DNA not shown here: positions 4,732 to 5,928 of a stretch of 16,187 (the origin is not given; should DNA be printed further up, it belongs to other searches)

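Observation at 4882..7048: Trio of structurally simple proteins: a long coiled-coil protein, a 137-aa protein and a convergent membrane-tethered coiled-coil protein, with a palindromic operator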

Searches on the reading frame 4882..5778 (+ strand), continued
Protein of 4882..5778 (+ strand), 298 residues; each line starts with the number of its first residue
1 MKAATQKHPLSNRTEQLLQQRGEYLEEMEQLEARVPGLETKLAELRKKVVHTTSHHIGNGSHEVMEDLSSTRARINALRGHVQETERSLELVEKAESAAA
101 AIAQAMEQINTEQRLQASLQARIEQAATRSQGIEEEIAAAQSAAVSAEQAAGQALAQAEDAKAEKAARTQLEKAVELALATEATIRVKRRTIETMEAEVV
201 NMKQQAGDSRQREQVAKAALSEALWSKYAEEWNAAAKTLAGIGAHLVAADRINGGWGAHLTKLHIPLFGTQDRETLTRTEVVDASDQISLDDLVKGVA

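Call 56: fold_search(model_id=the predicted structure, library=pdb)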
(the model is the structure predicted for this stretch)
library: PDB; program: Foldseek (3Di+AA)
matches with E <= 10: 524; with E <= 0.001: 0
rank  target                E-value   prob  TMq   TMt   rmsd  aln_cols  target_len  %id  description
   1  7aal_A                1.9e-02  0.99  0.33  0.35  18.0       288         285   14  Crystal structure of the F-BAR domain of PSTIPIP1, G258A mutant (released 2022-02-23)
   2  7aam_A                2.2e-02  0.99  0.33  0.34  18.3       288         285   15  Crystal structure of the F-BAR domain of PSTIPIP1 bound to the CTH domain of the phosphatase LYP (released 2022-02-23)
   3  5xg2                  2.6e-02  0.96  0.23  0.28  21.0       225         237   15  Crystal structure of a coiled-coil segment (residues 345-468 and 694-814) of Pyrococcus yayanosii Smc (released 2017-06-07)
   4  3zx6_A                2.9e-02  1.00  0.39  0.38  22.9       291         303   13  Structure of Hamp(AF1503)-Tsr fusion - Hamp (A291V) mutant (released 2012-02-29)
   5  6tpi_A                5.1e-02  1.00  0.45  0.36  17.6       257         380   16  EnvC bound to the FtsX periplasmic domain (released 2020-11-04)
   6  7aam_B                6.5e-02  0.77  0.24  0.24  19.1       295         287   12  Crystal structure of the F-BAR domain of PSTIPIP1 bound to the CTH domain of the phosphatase LYP (released 2022-02-23)
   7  6grj_I                6.9e-02  0.77  0.26  0.25  19.1       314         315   10  Structure of the AhlB pore of the tripartite alpha-pore forming toxin, AHL, from Aeromonas hydrophila. (released 2019-07-03)
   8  6grj_F                7.6e-02  0.69  0.26  0.25  19.1       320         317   10  Structure of the AhlB pore of the tripartite alpha-pore forming toxin, AHL, from Aeromonas hydrophila. (released 2019-07-03)
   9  6grj_B                7.6e-02  0.63  0.24  0.23  18.8       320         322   10  Structure of the AhlB pore of the tripartite alpha-pore forming toxin, AHL, from Aeromonas hydrophila. (released 2019-07-03)
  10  6grj_D                8.0e-02  0.63  0.25  0.23  19.0       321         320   11  Structure of the AhlB pore of the tripartite alpha-pore forming toxin, AHL, from Aeromonas hydrophila. (released 2019-07-03)
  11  2yfa_B                8.5e-02  0.98  0.27  0.32  32.9       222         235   13  X-ray structure of McpS ligand binding domain in complex with malate (released 2012-04-18)
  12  6h2f_J                8.5e-02  0.57  0.23  0.21  24.0       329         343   11  Structure of the pre-pore AhlB of the tripartite alpha-pore forming toxin, AHL, from Aeromonas hydrophila. (released 2019-07-10)
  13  6h2f_F                8.9e-02  0.57  0.24  0.23  18.7       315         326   11  Structure of the pre-pore AhlB of the tripartite alpha-pore forming toxin, AHL, from Aeromonas hydrophila. (released 2019-07-10)
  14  7a0g_III              9.4e-02  0.66  0.27  0.26  17.8       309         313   12  Structure of the SmhB pore of the tripartite alpha-pore forming toxin, Smh, from Serratia marcescens. (released 2021-03-31)
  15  2efl                  9.9e-02  0.97  0.35  0.37  16.6       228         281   11  Crystal structure of the EFC domain of formin-binding protein 17 (released 2007-05-29)
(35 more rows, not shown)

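Call 57: search_solved_structures(query=A3, max_evalue=1)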
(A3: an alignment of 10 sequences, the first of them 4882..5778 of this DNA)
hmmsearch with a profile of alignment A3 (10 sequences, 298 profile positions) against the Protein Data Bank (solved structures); distinct sequences matched with E-value up to 1: 18.
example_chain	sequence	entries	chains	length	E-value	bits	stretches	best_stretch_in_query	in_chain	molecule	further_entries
9mo4_H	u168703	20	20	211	0.0045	19.6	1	10-88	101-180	Troponin I, cardiac muscle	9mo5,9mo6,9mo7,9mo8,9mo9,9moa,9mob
6kn7_U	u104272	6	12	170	0.017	17.7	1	10-88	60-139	Troponin I, cardiac muscle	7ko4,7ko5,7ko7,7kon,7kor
6vy1_A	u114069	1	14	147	0.085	15.4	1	22-146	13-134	Prefoldin subunit alpha 2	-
6klu_C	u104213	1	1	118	0.085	15.4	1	10-74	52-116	Troponin I, cardiac muscle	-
6fia_A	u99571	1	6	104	0.15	14.6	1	68-139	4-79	LINE-1 retrotransposable element ORF1 protein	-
6gaj_A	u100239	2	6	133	0.2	14.2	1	22-89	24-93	Outer capsid protein sigma-1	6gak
8w97_A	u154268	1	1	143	0.2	14.2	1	21-91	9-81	De novo design protein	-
6fwx_A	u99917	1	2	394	0.22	14.1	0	88-128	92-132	Titin,Titin,Titin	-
2v66_B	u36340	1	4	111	0.24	13.9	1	24-119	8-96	NUCLEAR DISTRIBUTION PROTEIN NUDE-LIKE 1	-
1ez3_A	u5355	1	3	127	0.26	13.8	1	22-100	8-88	SYNTAXIN-1A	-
6gao_A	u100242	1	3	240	0.28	13.7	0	23-87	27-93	Outer capsid protein sigma-1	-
7saf_A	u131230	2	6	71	0.29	13.7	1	8-50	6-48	General control transcription factor GCN4/M protein chimera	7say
7wv9_B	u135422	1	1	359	0.5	12.9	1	13-82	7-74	Guanine nucleotide-binding protein G(I)/G(S)/G(T) subunit beta-1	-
7ys6_C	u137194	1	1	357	0.65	12.5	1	15-82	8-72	Guanine nucleotide-binding protein G(I)/G(S)/G(T) subunit beta-1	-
9m55_B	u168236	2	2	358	0.82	12.2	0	23-82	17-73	Guanine nucleotide-binding protein G(I)/G(S)/G(T) subunit beta-1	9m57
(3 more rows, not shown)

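Call 66: search_protein_families(library=phrogs, proteins=[L020:13956-14408:+, L020:9652-9945:+, L020:4572-5390:+, L020:6561-6875:+, L020:6872-7183:+, L020:8108-9652:+, L020:13420-13653:+, L017:3209-3508:+, L017:3615-4214:+, L021:10988-11410:+], max_evalue=0.001)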
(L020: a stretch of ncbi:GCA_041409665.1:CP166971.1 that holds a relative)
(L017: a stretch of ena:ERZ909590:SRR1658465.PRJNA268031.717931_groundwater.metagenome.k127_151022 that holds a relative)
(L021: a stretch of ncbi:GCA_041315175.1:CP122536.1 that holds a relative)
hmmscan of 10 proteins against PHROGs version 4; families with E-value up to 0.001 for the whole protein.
L020:13956-14408:+ (150 aa): 4 families
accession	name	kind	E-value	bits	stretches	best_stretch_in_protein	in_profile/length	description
phrog_141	-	head and packaging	1.4e-25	90.8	1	2-113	16-129/183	terminase small subunit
phrog_5710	-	unknown function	7e-16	59.5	1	2-104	10-107/129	-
phrog_57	-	head and packaging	1.5e-06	29.2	1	1-106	12-132/199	terminase small subunit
phrog_21782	-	unknown function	1.6e-06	29.1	1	51-107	5-61/108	-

L020:9652-9945:+ (97 aa): 0 families

L020:4572-5390:+ (272 aa): 0 families

L020:6561-6875:+ (104 aa): 1 family
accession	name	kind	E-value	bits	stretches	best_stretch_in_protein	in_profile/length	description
phrog_12894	-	unknown function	4.3e-21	75.7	1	11-89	16-94/98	-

L020:6872-7183:+ (103 aa): 0 families

L020:8108-9652:+ (514 aa): 1 family
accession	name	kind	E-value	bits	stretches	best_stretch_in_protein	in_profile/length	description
phrog_19263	-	unknown function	0.00095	20.5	0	218-260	19-59/90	-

L020:13420-13653:+ (77 aa): 1 family
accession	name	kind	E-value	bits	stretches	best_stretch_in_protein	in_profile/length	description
phrog_1024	-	unknown function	1.5e-22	80.9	1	1-73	51-123/130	-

L017:3209-3508:+ (99 aa): 0 families

L017:3615-4214:+ (199 aa): 0 families

L021:10988-11410:+ (140 aa): 0 families

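Call 84: search_protein_representatives(alignment_id=A3)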
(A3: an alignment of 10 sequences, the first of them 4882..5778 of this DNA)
Query: 10 sequences, 298 profile positions. Proteins with E-value up to 0.001 (for the whole library): 110; up to 1e-10: 52; up to 1e-30: 7. The best 110 are listed.
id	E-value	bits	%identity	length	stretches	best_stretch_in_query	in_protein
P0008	1.0e-164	563.5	-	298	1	1-297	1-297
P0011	3.0e-93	328.8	-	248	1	51-231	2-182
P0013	1.7e-92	326.4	-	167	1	132-298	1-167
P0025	3.6e-91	322.0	-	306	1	1-295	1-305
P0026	3.2e-61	223.7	-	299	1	15-296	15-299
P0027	2.8e-53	197.6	-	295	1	18-294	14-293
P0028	8.4e-53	196.0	-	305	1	1-291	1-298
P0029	1.6e-30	122.9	-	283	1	15-270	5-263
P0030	8.9e-30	120.5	-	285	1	15-296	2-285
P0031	9.1e-30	120.4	-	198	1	102-292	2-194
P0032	4.8e-27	111.5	-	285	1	16-295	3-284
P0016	3.8e-24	102.0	-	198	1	103-179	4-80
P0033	4.4e-21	91.9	-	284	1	16-270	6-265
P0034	1.4e-20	90.2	-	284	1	15-272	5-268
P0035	1.8e-20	89.9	-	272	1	12-269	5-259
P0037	1.7e-18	83.4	-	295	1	10-257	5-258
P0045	1.0e-15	74.3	-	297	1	19-295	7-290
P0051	1.7e-14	70.3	-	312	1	18-267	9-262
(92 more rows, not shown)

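Call 87: find_encoding_contigs(protein=P0029, flank=10000, max_places=3)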
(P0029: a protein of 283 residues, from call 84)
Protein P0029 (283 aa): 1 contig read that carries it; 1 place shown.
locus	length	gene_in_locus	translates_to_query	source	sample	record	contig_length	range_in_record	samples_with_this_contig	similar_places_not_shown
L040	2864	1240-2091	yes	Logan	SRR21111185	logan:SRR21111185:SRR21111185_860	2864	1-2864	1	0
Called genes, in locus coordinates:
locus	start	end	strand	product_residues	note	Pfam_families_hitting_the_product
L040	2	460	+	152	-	?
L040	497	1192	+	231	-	-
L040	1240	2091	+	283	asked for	-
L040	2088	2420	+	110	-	-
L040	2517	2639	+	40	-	-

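Call 88: list_cluster_members(proteins=[P0026, P0027, P0028, P0030, P0032, P0033, P0035, P0037, P0045, P0051])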
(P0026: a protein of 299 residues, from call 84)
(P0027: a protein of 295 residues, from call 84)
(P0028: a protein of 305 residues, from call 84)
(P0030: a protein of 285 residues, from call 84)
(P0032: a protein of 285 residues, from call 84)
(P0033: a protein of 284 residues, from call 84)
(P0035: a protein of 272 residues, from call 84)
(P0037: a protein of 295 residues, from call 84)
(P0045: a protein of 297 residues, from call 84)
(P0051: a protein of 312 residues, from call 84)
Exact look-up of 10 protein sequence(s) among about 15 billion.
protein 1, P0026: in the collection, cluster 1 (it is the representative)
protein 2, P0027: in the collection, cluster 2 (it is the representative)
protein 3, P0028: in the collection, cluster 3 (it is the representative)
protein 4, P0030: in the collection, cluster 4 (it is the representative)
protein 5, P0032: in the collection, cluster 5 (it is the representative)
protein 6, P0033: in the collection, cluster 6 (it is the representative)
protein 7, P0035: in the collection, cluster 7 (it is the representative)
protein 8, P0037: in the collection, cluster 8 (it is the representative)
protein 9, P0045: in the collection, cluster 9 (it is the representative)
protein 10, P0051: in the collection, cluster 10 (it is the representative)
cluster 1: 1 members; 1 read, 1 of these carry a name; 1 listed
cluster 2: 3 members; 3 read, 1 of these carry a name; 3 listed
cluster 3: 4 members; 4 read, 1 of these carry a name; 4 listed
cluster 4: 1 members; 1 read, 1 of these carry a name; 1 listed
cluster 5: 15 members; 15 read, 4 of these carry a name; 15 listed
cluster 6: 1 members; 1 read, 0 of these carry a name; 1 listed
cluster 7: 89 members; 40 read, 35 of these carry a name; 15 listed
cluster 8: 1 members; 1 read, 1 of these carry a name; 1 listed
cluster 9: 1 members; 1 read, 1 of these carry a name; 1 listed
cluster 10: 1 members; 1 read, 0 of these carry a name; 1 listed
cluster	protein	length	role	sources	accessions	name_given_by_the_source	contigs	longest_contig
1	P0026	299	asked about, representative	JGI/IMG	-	chromosome segregation ATPase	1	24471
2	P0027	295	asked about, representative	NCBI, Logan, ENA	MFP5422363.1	MAG: hypothetical protein ACLGID_12970 [Gammaproteobacteria bacterium]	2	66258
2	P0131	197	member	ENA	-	-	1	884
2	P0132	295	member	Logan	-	-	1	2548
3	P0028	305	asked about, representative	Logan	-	-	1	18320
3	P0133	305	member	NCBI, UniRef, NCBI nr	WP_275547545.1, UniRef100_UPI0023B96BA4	hypothetical protein [Pseudomonas sp. Marseille-Q0931] | hypothetical protein n=1 Tax=Pseudomonas sp. Marseille-Q0931 TaxID=2697507 ...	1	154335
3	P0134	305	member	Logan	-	-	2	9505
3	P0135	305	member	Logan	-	-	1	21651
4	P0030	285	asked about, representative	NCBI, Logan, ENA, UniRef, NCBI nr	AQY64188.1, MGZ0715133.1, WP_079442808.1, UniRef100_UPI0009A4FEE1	hypothetical protein [Pseudomonas veronii] | hypothetical protein n=1 Tax=Pseudomonas veronii TaxID=76761 RepID=UPI0009A4FEE1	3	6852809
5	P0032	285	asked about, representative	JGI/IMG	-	-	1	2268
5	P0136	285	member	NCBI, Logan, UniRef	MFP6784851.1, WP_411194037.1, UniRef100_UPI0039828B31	MAG: hypothetical protein VCB24_11190 [Pseudomonas sp.] | hypothetical protein n=1 Tax=Pseudomonas sp. TaxID=306 RepID=UPI0039828B31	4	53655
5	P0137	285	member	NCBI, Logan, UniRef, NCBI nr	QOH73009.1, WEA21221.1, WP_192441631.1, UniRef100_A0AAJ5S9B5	hypothetical protein [Pseudomonas juntendi] | Chromosome segregation protein SMC n=1 Tax=Pseudomonas juntendi TaxID=2666183 ...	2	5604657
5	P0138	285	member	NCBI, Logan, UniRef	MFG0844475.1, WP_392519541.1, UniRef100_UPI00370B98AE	hypothetical protein [Pseudomonas sp. FYR_5] | hypothetical protein n=1 Tax=Pseudomonas sp. FYR_5 TaxID=3367173 RepID=UPI00370B98AE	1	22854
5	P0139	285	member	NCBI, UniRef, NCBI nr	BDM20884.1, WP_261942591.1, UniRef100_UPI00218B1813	chromosome segregation protein SMC [Pseudomonas sp. LRP2-20] | hypothetical protein n=1 Tax=Pseudomonas sp. LRP2-20 TaxID=2944234 RepID=UPI00218B1813 | hypothetical protein [Pseudomonas sp. LRP2-20]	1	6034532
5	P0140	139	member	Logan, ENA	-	-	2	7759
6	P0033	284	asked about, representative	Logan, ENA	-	-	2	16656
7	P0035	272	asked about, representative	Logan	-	-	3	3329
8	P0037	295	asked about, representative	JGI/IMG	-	chromosome segregation ATPase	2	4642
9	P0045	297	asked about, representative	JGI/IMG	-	chromosome segregation ATPase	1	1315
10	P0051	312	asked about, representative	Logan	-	-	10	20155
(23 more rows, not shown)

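Call 89: find_encoding_contigs(protein=P0030, flank=10000, max_places=2)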
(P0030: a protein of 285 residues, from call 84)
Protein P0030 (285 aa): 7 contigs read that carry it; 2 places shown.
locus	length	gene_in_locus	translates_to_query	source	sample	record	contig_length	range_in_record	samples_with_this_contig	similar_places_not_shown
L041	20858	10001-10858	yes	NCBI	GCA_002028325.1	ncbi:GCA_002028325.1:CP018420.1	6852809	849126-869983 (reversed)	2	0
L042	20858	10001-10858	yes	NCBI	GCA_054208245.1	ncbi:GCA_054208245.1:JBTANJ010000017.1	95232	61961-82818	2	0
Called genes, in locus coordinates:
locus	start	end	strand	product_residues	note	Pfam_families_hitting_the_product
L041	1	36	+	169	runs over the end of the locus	-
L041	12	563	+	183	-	PF04542:Sigma70_r2, PF08281:Sigma70_r4_2, PF04545:Sigma70_r4, PF13556:HTH_30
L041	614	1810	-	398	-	PF07690:MFS_1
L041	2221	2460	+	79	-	-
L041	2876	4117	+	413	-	PF13356:Arm-DNA-bind_3, PF22022:Phage_int_M, PF00589:Phage_integrase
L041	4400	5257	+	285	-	-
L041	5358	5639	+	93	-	PF05930:Phage_AlpA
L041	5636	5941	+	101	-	-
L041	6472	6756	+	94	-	-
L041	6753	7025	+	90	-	PF11275:DUF3077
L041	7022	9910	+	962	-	PF06048:DUF927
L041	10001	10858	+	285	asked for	-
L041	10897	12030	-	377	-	PF00078:RVT_1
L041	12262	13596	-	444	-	PF24390:PRTase-CE, PF24409:wHTH-PRTase_assc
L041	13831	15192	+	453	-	-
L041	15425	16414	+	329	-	-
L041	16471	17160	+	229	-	-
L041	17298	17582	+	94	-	-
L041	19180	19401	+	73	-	-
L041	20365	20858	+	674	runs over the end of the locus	-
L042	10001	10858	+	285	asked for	-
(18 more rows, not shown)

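Call 90: find_encoding_contigs(protein=P0027, flank=10000, max_places=2)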
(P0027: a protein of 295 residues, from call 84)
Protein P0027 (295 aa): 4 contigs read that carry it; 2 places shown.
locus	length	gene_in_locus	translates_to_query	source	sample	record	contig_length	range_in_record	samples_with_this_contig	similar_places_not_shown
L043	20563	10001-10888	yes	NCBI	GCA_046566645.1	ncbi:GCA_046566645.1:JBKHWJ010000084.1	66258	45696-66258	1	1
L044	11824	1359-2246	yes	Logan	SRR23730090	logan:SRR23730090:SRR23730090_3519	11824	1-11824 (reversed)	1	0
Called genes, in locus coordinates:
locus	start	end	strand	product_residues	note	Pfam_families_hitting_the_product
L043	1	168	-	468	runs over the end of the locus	PF00202:Aminotran_3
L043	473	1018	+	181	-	PF01292:Ni_hydr_CYTB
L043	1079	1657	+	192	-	PF04264:YceI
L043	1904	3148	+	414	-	PF13356:Arm-DNA-bind_3, PF22022:Phage_int_M, PF00589:Phage_integrase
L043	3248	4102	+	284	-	PF19924:DUF6387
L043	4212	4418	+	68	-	PF05930:Phage_AlpA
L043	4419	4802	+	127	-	-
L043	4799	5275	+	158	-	PF09669:Phage_pRha, PF10549:ORF11CD3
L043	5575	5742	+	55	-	-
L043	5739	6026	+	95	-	-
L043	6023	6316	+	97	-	-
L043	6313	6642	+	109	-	-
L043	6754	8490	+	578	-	PF13148:DUF3987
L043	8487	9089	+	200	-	-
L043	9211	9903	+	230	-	-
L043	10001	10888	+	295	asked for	-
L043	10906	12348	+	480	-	PF05136:Phage_portal_2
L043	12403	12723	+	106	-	-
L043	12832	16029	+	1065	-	PF20155:TMP_3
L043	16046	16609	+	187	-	-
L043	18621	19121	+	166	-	PF13274:SocA_Panacea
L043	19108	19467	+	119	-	-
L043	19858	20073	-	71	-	-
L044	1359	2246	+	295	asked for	-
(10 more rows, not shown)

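Call 93: search_dna_similar(query=window:4882-5778:+, collection=phages, mode=protein, max_evalue=0.001, max_rows=15)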
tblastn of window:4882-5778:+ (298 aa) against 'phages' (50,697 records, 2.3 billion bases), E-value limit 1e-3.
No match.

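Call 108: fold_search(model_id=the predicted structure, library=viral)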
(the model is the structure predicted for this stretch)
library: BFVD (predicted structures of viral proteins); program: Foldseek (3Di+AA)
matches with E <= 10: 552; with E <= 0.001: 0
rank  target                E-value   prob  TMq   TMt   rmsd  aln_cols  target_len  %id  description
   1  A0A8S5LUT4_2          2.8e-02  0.96  0.25  0.13  10.4       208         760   18  Tail protein [Siphoviridae sp. ctMsr1]
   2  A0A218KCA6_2          2.8e-02  0.63  0.19  0.05  35.1       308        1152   12  Putative tail tape measure protein [Bacillus phage PBC2]
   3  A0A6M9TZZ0            3.3e-02  1.00  0.34  0.37   7.6       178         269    9  Uncharacterized protein [Drosophila-associated filamentous virus]
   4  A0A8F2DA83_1          3.6e-02  0.90  0.23  0.12  12.1       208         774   16  Tape measure protein [Gordonia phage VanLee]
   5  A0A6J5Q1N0            3.8e-02  0.99  0.38  0.42  22.1       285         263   15  Uncharacterized protein [uncultured Caudovirales phage]
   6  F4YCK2                4.0e-02  1.00  0.34  0.13  11.4       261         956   13  (no name in the UniProt tables at hand)
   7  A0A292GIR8            4.0e-02  0.30  0.18  0.05  30.5       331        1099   17  (no name in the UniProt tables at hand)
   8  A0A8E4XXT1            4.2e-02  0.96  0.29  0.17  19.0       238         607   13  Recombination endonuclease subunit [Maribacter phage Colly_1]
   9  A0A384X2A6            4.7e-02  1.00  0.44  0.23  22.9       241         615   12  (no name in the UniProt tables at hand)
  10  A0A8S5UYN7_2          4.9e-02  1.00  0.43  0.18   5.5       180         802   20  Endosialidase chaperone [Siphoviridae sp. ctkKt3]
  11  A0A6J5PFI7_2          5.2e-02  0.98  0.33  0.11  22.9       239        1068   13  Large polyvalent protein associated domain-containing protein [uncultured Caudovirales phage]
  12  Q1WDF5                5.2e-02  0.91  0.28  0.10  25.8       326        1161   13  (no name in the UniProt tables at hand)
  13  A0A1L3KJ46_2          5.4e-02  0.23  0.15  0.04  38.1       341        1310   12  (no name in the UniProt tables at hand)
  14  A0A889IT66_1          6.4e-02  0.92  0.20  0.10  10.6       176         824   19  (no name in the UniProt tables at hand)
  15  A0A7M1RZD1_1          6.7e-02  0.60  0.21  0.08  27.9       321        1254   10  Uncharacterized protein [uncultured phage cr127_1]
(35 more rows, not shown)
